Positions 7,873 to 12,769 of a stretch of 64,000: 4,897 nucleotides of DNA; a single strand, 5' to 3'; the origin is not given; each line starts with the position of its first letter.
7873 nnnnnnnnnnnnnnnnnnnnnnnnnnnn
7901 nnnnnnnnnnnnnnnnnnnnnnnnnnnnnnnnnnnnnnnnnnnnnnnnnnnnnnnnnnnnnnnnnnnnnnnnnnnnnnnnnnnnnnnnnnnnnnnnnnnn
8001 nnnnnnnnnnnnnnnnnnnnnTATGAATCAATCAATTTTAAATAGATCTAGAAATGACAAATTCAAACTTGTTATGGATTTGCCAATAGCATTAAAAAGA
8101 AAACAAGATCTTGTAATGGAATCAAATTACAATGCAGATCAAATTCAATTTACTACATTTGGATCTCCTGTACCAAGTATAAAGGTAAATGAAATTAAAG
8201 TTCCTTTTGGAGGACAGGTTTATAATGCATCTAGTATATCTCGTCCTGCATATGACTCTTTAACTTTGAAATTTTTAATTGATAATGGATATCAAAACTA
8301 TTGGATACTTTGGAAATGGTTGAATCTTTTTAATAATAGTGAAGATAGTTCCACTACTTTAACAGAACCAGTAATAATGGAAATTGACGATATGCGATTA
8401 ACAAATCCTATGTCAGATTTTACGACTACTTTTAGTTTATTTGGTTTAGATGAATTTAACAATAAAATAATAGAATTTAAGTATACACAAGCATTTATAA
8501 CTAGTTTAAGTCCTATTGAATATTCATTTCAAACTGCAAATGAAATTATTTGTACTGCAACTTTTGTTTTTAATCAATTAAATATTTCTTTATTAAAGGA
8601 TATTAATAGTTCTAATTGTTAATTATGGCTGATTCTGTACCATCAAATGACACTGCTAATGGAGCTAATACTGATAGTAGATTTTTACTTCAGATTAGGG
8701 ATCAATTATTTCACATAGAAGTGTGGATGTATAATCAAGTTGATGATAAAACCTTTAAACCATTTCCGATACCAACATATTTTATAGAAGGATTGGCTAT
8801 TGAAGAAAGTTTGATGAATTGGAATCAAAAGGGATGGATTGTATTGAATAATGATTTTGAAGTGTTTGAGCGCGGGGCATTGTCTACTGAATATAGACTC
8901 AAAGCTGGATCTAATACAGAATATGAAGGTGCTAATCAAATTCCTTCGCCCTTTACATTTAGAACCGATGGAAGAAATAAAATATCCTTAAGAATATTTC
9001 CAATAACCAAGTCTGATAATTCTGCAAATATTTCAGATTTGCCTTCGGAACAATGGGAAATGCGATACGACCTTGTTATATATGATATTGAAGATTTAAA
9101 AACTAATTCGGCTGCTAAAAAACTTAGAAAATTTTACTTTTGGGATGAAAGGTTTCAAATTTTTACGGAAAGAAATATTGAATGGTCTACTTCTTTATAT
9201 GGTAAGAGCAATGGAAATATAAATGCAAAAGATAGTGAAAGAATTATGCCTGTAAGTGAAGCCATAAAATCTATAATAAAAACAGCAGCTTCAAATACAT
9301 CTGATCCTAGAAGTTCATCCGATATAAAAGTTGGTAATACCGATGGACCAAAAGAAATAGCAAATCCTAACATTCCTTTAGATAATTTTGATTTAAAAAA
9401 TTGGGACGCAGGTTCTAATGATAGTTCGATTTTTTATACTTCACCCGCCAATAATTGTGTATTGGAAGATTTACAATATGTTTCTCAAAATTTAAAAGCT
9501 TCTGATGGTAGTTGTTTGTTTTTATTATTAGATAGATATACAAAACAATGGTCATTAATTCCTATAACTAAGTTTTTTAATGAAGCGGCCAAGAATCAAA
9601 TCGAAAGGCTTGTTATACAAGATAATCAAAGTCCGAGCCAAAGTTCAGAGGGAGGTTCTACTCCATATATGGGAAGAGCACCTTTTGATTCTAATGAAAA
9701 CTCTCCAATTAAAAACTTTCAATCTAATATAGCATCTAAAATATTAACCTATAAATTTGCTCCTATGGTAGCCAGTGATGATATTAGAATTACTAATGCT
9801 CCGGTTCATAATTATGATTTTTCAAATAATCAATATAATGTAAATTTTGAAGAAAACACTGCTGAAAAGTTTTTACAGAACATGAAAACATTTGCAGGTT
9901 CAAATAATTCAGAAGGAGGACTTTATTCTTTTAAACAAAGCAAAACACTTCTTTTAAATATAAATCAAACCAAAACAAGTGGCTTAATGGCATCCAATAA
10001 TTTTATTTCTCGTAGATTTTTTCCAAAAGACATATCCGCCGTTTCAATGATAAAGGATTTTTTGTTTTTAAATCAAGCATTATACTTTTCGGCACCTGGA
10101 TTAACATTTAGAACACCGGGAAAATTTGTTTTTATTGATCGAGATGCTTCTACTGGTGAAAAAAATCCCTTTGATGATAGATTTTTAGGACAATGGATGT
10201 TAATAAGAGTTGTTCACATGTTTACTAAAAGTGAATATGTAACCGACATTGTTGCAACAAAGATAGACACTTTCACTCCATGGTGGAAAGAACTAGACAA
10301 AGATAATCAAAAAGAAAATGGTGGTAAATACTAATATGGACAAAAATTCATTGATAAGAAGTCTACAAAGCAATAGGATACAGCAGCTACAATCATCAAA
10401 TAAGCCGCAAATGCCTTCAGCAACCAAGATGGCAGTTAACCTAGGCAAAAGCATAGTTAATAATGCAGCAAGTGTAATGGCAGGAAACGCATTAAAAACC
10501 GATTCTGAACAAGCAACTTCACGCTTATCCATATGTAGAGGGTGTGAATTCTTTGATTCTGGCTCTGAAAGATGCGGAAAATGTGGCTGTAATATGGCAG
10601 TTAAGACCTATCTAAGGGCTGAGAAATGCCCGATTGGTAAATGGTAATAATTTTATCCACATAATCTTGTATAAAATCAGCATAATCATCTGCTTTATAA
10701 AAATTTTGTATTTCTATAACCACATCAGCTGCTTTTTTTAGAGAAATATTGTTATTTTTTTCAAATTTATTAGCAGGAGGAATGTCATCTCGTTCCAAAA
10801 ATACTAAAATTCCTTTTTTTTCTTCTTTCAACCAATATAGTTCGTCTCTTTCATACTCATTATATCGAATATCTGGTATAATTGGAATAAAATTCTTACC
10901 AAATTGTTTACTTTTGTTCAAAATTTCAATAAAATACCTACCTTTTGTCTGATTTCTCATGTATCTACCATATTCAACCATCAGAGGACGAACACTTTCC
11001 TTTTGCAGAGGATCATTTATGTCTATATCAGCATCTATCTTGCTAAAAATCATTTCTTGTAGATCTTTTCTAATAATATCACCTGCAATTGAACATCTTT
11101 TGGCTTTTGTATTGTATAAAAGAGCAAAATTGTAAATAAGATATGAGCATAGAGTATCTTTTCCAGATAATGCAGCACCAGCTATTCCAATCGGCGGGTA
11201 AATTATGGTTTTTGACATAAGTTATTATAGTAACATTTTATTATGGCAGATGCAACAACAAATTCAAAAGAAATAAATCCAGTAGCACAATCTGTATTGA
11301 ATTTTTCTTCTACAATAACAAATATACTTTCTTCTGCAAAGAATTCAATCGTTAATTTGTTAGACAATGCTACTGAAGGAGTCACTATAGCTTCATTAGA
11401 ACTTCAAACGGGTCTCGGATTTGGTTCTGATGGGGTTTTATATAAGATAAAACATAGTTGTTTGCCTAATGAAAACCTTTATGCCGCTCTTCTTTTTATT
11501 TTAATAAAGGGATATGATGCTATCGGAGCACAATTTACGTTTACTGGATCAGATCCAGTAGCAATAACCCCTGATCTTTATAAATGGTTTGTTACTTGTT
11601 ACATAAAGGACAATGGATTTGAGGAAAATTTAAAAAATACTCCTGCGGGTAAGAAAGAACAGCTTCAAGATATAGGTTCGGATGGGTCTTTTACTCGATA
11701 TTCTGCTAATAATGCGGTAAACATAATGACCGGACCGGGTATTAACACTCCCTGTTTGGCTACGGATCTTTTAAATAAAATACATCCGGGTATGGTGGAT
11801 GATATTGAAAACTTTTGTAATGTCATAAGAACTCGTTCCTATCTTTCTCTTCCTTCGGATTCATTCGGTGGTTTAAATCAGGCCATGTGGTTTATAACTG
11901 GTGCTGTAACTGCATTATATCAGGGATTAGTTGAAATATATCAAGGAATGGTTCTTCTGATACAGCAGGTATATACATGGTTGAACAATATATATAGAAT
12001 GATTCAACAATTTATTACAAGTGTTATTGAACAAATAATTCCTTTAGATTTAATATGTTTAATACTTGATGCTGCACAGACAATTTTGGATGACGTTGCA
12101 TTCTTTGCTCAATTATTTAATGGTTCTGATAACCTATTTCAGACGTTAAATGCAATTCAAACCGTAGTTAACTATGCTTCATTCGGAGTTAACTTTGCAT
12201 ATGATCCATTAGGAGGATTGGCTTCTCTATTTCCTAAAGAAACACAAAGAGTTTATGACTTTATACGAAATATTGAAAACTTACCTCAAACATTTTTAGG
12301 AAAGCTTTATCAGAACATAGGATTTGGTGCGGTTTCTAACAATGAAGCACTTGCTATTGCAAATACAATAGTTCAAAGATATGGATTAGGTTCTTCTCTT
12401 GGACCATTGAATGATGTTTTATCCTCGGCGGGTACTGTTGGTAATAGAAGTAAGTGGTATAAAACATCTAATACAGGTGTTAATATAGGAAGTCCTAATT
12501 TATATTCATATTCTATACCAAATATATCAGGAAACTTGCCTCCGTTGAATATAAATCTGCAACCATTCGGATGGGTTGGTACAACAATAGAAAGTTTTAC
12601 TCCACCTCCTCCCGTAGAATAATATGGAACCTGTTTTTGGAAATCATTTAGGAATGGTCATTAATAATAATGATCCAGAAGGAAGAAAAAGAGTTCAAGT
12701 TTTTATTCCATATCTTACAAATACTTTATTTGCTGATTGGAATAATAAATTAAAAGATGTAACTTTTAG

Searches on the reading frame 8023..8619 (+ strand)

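Call 15: search_protein_families(library=pfam, proteins=[window:8023-8619:+], max_evalue=0.01)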
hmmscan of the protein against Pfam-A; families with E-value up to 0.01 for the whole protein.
window:8023-8619:+ (199 aa): 0 families

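Call 16: search_protein_families(library=phrogs, proteins=[window:8023-8619:+], max_evalue=0.01)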
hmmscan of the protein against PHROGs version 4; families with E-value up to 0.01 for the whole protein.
window:8023-8619:+ (199 aa): 1 family
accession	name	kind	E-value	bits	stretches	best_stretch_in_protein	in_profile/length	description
phrog_45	-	tail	5.6e-14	53.1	1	7-184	90-250/350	tail tube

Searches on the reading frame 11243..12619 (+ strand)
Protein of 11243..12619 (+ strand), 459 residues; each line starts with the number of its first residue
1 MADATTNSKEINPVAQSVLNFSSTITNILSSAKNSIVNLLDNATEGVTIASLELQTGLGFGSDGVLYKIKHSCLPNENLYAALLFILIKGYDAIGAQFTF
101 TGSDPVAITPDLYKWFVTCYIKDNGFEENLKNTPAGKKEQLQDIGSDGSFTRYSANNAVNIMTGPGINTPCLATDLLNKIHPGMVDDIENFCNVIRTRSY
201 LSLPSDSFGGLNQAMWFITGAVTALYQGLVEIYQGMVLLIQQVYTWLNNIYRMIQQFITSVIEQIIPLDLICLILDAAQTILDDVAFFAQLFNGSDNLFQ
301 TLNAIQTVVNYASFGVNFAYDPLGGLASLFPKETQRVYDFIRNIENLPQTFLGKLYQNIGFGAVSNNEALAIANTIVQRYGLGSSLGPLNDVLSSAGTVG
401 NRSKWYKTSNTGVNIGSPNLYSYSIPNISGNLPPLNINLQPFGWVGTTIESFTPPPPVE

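Call 4: search_protein_families(library=pfam, proteins=[window:11243-12619:+], max_evalue=10)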
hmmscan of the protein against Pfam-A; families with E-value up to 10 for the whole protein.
window:11243-12619:+ (459 aa): 0 families

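Call 5: search_protein_families(library=phrogs, proteins=[window:11243-12619:+], max_evalue=1)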
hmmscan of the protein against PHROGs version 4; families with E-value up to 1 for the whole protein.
window:11243-12619:+ (459 aa): 4 families
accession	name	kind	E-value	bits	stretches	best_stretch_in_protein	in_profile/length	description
phrog_1272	-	tail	0.058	12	1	208-307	637-836/1606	tail length tape measure protein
phrog_4200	-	tail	0.088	12.2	1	211-311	326-424/732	tail length tape measure protein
phrog_5493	-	tail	0.19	10.9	1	220-304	692-777/1102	tail length tape measure protein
phrog_5448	-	tail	0.44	8.2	1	209-345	1598-1733/3103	tail length tape measure protein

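Call 59: search_solved_structures(query=window:11243-12619:+, max_evalue=1)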
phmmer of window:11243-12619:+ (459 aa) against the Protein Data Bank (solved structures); distinct sequences matched with E-value up to 1: 0.
